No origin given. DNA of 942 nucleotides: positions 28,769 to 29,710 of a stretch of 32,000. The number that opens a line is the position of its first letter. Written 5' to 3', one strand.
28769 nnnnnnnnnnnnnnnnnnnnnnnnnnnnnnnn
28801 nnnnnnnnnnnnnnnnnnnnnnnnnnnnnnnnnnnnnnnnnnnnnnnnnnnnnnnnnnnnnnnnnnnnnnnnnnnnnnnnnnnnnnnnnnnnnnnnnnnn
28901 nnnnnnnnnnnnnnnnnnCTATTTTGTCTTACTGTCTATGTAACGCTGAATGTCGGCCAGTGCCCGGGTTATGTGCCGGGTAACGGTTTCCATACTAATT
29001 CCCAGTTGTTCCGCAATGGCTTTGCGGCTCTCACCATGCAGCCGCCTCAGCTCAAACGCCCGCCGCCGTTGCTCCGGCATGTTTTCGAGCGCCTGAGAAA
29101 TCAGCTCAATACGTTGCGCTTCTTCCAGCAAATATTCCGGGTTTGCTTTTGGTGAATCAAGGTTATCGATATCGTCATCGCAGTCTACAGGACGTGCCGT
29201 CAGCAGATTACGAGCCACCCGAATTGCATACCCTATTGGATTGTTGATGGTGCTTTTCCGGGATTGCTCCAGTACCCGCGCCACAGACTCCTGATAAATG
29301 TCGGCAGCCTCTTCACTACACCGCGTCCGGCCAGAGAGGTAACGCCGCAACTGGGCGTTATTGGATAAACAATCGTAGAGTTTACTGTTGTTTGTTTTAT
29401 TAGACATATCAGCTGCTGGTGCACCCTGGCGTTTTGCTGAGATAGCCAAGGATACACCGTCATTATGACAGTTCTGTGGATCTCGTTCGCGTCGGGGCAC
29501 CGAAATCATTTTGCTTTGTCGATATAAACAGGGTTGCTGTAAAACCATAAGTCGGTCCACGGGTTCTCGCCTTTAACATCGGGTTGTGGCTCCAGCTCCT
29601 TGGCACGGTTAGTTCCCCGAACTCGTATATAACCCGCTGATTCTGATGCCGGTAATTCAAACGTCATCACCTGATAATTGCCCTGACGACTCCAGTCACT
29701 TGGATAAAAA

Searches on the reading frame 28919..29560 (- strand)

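Call 8: search_protein_families(library=pfam, proteins=[window:28919-29560:-], max_evalue=0.01)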
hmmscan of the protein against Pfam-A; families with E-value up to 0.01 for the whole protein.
window:28919-29560:- (213 aa): 13 families
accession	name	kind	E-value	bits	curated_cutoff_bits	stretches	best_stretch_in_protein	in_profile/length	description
PF08281.18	Sigma70_r4_2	-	3.3e-15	55.9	25.7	1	152-203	2-53/54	Sigma-70, region 4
PF04545.22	Sigma70_r4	-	2.1e-07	30.8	24.1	1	157-204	1-48/50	Sigma-70, region 4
PF04542.20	Sigma70_r2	-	3.4e-06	27.2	24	1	69-120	7-61/71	Sigma-70 region 2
PF00196.25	GerE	-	2.6e-05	24.2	23.5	1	175-201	16-42/57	Bacterial regulatory proteins, luxR family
PF07638.17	Sigma70_ECF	-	4e-05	24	21.1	1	128-202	109-177/185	ECF sigma factor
PF13384.12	HTH_23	-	0.00013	22.1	24.6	1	164-199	6-40/50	Homeodomain-like domain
PF13936.12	HTH_38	-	0.0011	19.2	27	1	163-199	8-43/44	Helix-turn-helix domain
PF12840.13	HTH_20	-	0.0025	18.2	27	1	176-202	18-43/51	Helix-turn-helix domain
PF13518.12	HTH_28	-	0.003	18.1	25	0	164-197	1-33/52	Helix-turn-helix domain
PF00325.26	Crp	-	0.0034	17.5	21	0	178-199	4-25/32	Bacterial regulatory proteins, crp family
PF04967.18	HTH_10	-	0.0049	17.1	23.1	1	180-202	27-49/53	HTH DNA binding domain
PF13551.12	HTH_29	-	0.0057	17.2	28.1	0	173-200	8-36/64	Winged helix-turn helix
PF14493.12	HTH_40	-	0.0094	16.7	27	0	175-205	11-41/89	Helix-turn-helix domain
